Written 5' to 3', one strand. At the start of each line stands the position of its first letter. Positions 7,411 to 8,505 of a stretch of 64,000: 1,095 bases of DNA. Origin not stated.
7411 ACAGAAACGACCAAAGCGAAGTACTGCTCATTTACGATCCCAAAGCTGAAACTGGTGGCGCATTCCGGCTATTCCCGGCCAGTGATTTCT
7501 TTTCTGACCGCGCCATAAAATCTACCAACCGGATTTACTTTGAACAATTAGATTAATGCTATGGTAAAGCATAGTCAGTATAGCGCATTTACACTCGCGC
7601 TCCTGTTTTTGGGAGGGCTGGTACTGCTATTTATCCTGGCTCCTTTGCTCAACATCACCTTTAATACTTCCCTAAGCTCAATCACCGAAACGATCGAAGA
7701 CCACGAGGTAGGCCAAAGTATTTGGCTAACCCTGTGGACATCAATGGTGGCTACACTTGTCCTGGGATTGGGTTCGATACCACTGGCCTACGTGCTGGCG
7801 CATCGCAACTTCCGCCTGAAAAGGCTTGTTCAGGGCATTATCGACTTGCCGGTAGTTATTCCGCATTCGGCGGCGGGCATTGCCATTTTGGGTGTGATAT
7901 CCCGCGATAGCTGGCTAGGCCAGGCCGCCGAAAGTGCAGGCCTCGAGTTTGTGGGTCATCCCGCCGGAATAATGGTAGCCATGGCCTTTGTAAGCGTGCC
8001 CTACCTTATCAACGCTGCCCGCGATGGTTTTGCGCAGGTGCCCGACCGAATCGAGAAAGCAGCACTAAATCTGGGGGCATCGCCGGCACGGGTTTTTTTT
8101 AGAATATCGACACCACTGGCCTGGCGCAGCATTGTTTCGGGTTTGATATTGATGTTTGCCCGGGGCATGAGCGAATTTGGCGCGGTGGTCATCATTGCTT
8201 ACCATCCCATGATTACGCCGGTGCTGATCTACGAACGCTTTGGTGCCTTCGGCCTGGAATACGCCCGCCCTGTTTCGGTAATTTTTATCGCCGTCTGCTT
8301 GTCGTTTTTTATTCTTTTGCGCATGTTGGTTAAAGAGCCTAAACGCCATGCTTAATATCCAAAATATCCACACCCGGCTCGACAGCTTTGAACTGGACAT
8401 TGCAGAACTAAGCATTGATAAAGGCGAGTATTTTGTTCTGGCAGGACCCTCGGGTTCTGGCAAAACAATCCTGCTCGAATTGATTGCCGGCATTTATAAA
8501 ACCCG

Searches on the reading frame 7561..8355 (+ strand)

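Call 11: search_protein_families(library=pfam, proteins=[window:7561-8355:+])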
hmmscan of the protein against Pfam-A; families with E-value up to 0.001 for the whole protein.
window:7561-8355:+ (264 aa): 1 family
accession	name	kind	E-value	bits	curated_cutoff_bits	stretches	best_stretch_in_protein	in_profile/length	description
PF00528.27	BPD_transp_1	-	1.1e-14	55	26.4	1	73-257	2-179/184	Binding-protein-dependent transport system inner membrane component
